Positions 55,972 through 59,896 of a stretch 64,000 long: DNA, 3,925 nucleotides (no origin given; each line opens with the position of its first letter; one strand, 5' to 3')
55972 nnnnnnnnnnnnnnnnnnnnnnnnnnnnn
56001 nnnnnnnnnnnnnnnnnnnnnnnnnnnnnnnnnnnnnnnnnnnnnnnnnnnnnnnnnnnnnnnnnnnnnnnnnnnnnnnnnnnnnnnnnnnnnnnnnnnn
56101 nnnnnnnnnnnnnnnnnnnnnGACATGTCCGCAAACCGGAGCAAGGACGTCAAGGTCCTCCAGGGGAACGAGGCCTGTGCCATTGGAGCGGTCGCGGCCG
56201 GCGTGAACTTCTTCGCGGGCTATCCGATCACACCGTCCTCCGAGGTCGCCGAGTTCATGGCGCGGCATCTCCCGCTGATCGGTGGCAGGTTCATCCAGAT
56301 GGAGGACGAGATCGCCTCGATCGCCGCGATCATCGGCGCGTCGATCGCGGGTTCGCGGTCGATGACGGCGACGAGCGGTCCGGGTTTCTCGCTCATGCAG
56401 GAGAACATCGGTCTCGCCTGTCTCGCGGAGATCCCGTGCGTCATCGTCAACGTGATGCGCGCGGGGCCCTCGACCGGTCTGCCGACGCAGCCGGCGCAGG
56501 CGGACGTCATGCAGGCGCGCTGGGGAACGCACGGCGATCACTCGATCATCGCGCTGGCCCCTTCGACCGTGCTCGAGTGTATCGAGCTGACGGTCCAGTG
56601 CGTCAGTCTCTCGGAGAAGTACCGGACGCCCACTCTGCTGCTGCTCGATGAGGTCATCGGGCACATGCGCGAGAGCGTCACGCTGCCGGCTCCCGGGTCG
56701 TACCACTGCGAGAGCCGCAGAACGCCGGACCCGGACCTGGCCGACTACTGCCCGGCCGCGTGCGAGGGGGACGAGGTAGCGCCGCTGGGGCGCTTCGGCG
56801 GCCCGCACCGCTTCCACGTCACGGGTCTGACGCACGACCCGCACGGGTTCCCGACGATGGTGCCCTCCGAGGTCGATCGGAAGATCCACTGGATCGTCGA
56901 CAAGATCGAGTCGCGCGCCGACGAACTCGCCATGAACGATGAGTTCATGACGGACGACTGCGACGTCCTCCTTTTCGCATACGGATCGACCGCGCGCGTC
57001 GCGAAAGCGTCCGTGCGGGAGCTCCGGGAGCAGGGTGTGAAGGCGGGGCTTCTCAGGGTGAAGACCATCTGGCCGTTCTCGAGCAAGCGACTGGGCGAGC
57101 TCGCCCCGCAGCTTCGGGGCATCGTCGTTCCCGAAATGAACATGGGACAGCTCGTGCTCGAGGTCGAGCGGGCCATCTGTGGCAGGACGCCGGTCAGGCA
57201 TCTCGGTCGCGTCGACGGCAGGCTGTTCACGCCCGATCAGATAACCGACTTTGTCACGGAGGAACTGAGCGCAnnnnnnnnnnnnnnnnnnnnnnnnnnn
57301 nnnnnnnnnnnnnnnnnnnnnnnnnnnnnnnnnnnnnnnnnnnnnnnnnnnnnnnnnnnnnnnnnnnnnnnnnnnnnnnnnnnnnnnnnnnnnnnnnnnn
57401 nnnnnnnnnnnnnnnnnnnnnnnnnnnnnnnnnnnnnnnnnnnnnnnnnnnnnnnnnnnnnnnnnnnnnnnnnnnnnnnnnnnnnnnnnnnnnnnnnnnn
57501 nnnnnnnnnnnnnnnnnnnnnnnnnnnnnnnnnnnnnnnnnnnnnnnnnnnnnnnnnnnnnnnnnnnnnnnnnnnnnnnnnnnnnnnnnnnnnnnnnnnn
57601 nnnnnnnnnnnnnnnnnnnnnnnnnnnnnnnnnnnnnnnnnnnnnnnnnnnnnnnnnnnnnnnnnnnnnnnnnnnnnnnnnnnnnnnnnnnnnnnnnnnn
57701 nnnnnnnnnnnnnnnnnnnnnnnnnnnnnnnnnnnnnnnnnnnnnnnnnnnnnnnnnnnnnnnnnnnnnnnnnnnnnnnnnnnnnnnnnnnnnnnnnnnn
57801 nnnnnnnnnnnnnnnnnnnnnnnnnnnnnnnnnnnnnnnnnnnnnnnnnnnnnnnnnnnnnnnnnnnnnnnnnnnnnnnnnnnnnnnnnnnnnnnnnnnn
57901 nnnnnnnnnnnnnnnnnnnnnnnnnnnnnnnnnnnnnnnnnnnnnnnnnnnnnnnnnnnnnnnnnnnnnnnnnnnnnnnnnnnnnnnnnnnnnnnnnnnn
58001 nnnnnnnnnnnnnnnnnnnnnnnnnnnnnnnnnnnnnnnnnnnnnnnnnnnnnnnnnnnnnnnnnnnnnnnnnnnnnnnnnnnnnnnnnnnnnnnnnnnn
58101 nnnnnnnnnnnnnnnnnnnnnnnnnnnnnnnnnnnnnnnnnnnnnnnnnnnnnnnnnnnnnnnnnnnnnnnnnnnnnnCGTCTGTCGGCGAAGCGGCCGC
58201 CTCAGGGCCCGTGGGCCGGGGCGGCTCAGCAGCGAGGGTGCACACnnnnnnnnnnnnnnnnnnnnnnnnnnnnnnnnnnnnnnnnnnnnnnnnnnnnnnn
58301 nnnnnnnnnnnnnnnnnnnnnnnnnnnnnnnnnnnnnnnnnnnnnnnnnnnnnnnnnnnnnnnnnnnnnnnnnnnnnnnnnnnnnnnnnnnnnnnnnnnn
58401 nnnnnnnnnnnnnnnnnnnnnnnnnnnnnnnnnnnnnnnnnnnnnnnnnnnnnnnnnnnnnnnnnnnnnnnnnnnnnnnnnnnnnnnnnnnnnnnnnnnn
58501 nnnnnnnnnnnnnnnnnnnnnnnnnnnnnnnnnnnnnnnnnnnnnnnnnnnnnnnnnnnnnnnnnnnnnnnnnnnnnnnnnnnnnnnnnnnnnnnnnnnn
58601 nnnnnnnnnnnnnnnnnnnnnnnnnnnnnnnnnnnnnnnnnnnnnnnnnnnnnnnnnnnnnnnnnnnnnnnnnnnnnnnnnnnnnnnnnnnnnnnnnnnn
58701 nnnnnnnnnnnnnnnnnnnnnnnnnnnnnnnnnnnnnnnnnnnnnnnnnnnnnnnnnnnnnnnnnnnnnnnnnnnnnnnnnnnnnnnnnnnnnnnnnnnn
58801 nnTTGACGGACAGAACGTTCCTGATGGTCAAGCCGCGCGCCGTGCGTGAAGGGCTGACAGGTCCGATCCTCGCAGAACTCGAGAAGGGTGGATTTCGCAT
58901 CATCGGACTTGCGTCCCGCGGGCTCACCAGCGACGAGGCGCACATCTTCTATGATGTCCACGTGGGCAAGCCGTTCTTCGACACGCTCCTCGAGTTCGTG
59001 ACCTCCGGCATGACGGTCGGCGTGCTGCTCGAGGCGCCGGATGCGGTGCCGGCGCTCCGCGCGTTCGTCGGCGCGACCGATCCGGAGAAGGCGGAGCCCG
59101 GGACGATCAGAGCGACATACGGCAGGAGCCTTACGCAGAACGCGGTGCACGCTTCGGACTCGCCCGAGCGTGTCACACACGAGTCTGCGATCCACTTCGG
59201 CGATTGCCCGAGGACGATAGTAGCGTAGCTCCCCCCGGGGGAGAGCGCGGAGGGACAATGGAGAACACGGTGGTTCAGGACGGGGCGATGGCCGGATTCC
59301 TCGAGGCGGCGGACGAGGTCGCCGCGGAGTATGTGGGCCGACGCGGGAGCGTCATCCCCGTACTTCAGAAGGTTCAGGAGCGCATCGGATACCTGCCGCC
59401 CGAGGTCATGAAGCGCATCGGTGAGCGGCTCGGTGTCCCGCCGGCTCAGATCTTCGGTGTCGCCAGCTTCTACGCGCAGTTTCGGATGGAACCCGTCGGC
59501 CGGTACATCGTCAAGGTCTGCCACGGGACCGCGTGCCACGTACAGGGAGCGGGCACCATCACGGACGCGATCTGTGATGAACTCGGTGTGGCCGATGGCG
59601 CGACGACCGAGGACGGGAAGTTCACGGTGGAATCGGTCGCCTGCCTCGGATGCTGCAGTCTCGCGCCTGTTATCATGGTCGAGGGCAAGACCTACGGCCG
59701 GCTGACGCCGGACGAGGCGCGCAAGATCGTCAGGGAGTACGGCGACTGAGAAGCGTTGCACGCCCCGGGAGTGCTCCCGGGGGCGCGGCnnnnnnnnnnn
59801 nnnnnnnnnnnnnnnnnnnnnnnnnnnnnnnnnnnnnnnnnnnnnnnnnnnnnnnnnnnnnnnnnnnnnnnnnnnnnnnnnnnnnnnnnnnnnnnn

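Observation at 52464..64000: Single ~11.5+ kb amino-acid energy-conservation operon: ArcE-like, SucCD, KorDABC, Ndk, Bfu/NfnABC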

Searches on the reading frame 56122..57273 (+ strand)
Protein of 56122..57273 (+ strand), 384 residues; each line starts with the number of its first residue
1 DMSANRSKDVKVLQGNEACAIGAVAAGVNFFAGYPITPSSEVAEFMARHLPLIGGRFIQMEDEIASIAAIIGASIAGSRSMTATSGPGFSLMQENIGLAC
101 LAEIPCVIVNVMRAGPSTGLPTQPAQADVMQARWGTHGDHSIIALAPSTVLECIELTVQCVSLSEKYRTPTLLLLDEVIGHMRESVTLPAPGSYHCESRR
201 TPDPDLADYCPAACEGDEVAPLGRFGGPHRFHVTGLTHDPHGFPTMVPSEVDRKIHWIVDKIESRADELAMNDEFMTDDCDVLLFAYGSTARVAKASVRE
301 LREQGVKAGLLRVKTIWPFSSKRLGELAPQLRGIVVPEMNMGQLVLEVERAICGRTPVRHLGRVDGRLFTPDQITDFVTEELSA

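Call 10: search_protein_families(library=pfam, proteins=[window:56122-57273:+])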
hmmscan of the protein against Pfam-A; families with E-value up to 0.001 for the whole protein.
window:56122-57273:+ (384 aa): 3 families
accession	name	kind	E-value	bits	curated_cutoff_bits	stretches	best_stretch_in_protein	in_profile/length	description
PF01855.24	POR_N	-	1.5e-64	218.4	27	1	22-253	2-227/231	Pyruvate flavodoxin/ferredoxin oxidoreductase, thiamine diP-bdg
PF17147.9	PFOR_II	-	1.1e-22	80.8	27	1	281-374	2-102/102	Pyruvate:ferredoxin oxidoreductase core domain II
PF02780.25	Transketolase_C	-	1.8e-06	28.3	25.9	1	278-341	8-71/124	Transketolase, C-terminal domain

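Call 11: search_protein_families(library=ncbifam, proteins=[window:56122-57273:+])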
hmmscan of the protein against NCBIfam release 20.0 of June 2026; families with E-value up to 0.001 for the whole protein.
window:56122-57273:+ (384 aa): 13 families
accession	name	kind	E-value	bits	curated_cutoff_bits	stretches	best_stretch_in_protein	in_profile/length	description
NF006412.0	PRK08659.1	equivalog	3.9e-160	533.2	411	1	8-381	3-376/378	2-oxoacid:acceptor oxidoreductase subunit alpha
NF007206.0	PRK09627.1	equivalog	9.7e-120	399.9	579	1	13-380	6-374/375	2-oxoglutarate synthase subunit alpha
TIGR03710.1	OAFO_sf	subfamily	1e-104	351.2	482.75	1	6-376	189-559/561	2-oxoacid:acceptor oxidoreductase subunit alpha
NF005507.0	PRK07119.1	subfamily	2.1e-93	313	399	2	11-190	5-184/352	3-methyl-2-oxobutanoate dehydrogenase subunit VorB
NF041170.1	Oxoac_fdxalpha_Archa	equivalog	7e-67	226.2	800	1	6-379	231-620/636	2-oxoacid:ferredoxin oxidoreductase subunit alpha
NF040682.1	PorA_Arch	equivalog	2e-29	102.7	550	1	10-341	3-322/387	pyruvate synthase subunit PorA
NF007201.0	PRK09622.1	equivalog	2.2e-27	96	590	2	8-165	8-161/405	2-oxoacid:ferredoxin oxidoreductase subunit alpha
NF006232.0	PRK08366.1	equivalog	8.3e-26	90.5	646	2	10-114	7-113/394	2-ketoisovalerate ferredoxin oxidoreductase subunit alpha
NF006233.0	PRK08367.1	equivalog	1.8e-22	79.8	625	1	11-341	5-323/394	pyruvate ferredoxin oxidoreductase subunit alpha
NF045764.1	PhenlGlyoxDHPadG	equivalog_domain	2.3e-21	75.8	700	2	12-116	4-110/398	NADH-dependent phenylglyoxylate dehydrogenase subunit alpha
TIGR03336.1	IOR_alpha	equivalog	4.9e-17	61.5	650.9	1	11-188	3-174/595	indolepyruvate ferredoxin oxidoreductase subunit alpha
NF045791.1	OxalOxredalpha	equivalog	8.1e-16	58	500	2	272-335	254-317/395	oxalate oxidoreductase subunit alpha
TIGR02176.1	pyruv_ox_red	equivalog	9.8e-12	43.5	911.35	2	11-162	2-154/1167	pyruvate:ferredoxin (flavodoxin) oxidoreductase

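Call 71: search_solved_structures(query=window:56125-57273:+, max_evalue=0.00001)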
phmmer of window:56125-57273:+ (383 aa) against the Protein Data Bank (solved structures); distinct sequences matched with E-value up to 0.00001: 8.
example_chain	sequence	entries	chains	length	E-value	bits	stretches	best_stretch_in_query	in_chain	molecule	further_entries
1yd7_A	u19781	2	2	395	4.9e-112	377.8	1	11-380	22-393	2-keto acid:ferredoxin oxidoreductase subunit alpha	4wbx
8ys5_A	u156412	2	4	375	6.5e-84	285.2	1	12-374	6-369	2-oxoglutarate synthase subunit alpha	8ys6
6n2n_A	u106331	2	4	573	1.8e-72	247.6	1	5-381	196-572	Pyruvate flavodoxin/ferredoxin oxidoreductase domain protein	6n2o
5b46_A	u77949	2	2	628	1.5e-36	129.3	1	12-376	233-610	2-oxoacid--ferredoxin oxidoreductase alpha subunit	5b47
5b48_A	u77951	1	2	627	1.7e-34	122.6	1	12-375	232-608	2-oxoacid--ferredoxin oxidoreductase alpha subunit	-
9bt4_B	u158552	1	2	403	3.2e-16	62.5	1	2-113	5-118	Pyruvate:Ferredoxin Oxidoreductase, subunit alpha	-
5c4i_A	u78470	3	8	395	2.8e-15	59.3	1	272-337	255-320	Oxalate oxidoreductase subunit alpha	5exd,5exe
6cin_A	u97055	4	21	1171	1.2e-09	40.8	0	11-169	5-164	PYRUVATE-FERREDOXIN OXIDOREDUCTASE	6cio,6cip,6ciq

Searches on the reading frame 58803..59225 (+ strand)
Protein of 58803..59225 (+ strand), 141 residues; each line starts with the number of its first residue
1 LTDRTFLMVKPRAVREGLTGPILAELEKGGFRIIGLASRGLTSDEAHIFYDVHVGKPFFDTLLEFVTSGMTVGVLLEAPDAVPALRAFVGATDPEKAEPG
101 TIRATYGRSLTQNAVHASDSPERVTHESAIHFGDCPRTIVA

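Call 10: search_protein_families(library=pfam, proteins=[window:58803-59225:+])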
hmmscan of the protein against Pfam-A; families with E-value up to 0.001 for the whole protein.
window:58803-59225:+ (141 aa): 1 family
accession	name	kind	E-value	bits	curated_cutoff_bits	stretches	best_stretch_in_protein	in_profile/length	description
PF00334.24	NDK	-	4.8e-41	140.2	27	1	4-134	2-132/135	Nucleoside diphosphate kinase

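Call 11: search_protein_families(library=ncbifam, proteins=[window:58803-59225:+])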
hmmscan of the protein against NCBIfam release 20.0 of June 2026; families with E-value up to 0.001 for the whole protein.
window:58803-59225:+ (141 aa): 6 families
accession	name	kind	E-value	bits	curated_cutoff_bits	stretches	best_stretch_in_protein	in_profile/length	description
NF001908.0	PRK00668.1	equivalog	3.5e-43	146.7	155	1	2-134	3-135/141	nucleoside-diphosphate kinase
NF011116.0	PRK14545.1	equivalog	4.8e-39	133.7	217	1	2-133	3-134/139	nucleoside-diphosphate kinase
NF011114.0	PRK14542.1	equivalog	6.5e-32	110.1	250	1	3-132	2-131/137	nucleoside-diphosphate kinase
NF011113.0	PRK14541.1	equivalog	4.4e-31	107.9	255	1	3-133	2-132/140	nucleoside-diphosphate kinase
NF011112.0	PRK14540.1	equivalog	4.5e-30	104.3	202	1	2-133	2-133/135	nucleoside-diphosphate kinase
NF011115.0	PRK14543.1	equivalog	2.7e-12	46.9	287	1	3-129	6-137/169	nucleoside-diphosphate kinase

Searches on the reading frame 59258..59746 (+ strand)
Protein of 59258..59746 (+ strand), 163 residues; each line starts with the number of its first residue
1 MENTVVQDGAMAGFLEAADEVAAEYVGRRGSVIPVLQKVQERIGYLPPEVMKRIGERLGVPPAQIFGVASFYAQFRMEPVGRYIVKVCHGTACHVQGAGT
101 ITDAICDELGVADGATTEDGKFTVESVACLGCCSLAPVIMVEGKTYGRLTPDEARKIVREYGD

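Call 10: search_protein_families(library=pfam, proteins=[window:59258-59746:+])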
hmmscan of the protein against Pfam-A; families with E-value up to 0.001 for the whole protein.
window:59258-59746:+ (163 aa): 1 family
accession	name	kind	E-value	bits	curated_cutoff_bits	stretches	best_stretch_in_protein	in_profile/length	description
PF01257.25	2Fe-2S_thioredx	-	2.2e-52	177.2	24.8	1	19-161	2-144/145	Thioredoxin-like [2Fe-2S] ferredoxin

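Call 11: search_protein_families(library=ncbifam, proteins=[window:59258-59746:+])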
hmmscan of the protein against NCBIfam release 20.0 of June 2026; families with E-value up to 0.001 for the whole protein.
window:59258-59746:+ (163 aa): 10 families
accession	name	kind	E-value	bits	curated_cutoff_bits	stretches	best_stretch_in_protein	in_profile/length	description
NF005722.0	PRK07539.1-2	equivalog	7.1e-47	159.4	141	1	18-161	13-156/157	NADH-quinone oxidoreductase subunit NuoE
NF004638.0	PRK05988.1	equivalog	7.1e-40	136.4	198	1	16-160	12-156/159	formate dehydrogenase subunit gamma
NF005747.0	PRK07571.1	equivalog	3.6e-39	134.2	224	1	27-160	34-167/173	bidirectional hydrogenase complex protein HoxE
TIGR01958.1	nuoE_fam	subfamily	5.3e-39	133.7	142.4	1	19-161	3-147/148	NADH-quinone oxidoreductase subunit NuoE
NF005721.0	PRK07539.1-1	equivalog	1e-37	130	308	1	16-160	32-176/292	NADH-quinone oxidoreductase subunit NuoE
NF005725.0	PRK07539.1-5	equivalog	1.4e-32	112.8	220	1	27-161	36-171/174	NADH-quinone oxidoreductase subunit NuoE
NF005723.0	PRK07539.1-3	equivalog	2.6e-27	95.6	226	1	28-152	22-147/158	NADH-quinone oxidoreductase subunit NuoE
NF005724.0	PRK07539.1-4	equivalog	2.9e-27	96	280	1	27-160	36-171/240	NADH-quinone oxidoreductase subunit NuoE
NF009040.0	PRK12373.1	equivalog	1.1e-23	84.6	514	1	27-160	33-168/400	NADH-quinone oxidoreductase subunit E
NF041612.1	fdxn_Clost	equivalog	0.00082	19.9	150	0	93-160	24-89/102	2Fe-2S ferredoxin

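Call 26: search_solved_structures(query=window:59258-59746:+, max_evalue=1e-10)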
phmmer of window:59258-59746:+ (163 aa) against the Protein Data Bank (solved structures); distinct sequences matched with E-value up to 1e-10: 53.
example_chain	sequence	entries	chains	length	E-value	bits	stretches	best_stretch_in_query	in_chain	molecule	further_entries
9bov_C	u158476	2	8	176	1.3e-54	187.6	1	16-160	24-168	NADH dehydrogenase (Ubiquinone), 24 kDa subunit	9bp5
9n5u_C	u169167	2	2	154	4.9e-54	185.7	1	25-160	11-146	NfnC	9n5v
8oh5_A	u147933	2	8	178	1.3e-51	177.9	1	19-161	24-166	NAD-dependent formate dehydrogenase gamma subunit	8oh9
8a6t_C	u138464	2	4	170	3.6e-47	163.4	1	15-163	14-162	Electron bifurcating hydrogenase subunit HydC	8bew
7t2r_C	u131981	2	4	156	5.2e-47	162.9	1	15-161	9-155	NiFe hydrogenase subunit C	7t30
7p5h_C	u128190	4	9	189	2.2e-41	144.7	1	12-160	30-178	Fe-hydrogenase, subunit gamma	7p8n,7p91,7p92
7q4v_C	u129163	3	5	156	9.3e-38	132.9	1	16-161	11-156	Iron hydrogenase HydC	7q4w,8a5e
9mqx_C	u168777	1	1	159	4.1e-35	124.3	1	21-158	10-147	NADH:ubiquinone oxidoreductase 24 kD subunit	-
8e9g_E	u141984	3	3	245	2.3e-30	108.8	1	16-158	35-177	NADH-quinone oxidoreductase subunit E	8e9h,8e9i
2fug_2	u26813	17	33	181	5.8e-29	104.3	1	20-147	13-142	NADH-quinone oxidoreductase chain 2 | NADH-QUINONE OXIDOREDUCTASE SUBUNIT 2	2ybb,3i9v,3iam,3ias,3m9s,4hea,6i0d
7zd6_2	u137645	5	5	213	3.6e-28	101.7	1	28-160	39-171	NADH dehydrogenase [ubiquinone] flavoprotein 2, mitochondrial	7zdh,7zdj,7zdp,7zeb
9w2u_E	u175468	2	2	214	3.6e-28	101.7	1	28-160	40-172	NADH dehydrogenase [ubiquinone] flavoprotein 2, mitochondrial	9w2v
5ldw_E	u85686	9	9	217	3.8e-28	101.6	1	28-160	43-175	NADH dehydrogenase [ubiquinone] flavoprotein 2, mitochondrial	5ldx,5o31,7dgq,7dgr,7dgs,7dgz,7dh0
7v2c_O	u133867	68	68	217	3.8e-28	101.6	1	28-160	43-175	NADH dehydrogenase [ubiquinone] flavoprotein 2, mitochondrial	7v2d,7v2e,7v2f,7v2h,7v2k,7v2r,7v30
5lnk_2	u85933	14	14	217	3.8e-28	101.6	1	28-160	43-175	Mitochondrial complex I, 24 kDa subunit | NADH dehydrogenase [ubiquinone] flavoprotein 2, mitochondrial | NDUFV2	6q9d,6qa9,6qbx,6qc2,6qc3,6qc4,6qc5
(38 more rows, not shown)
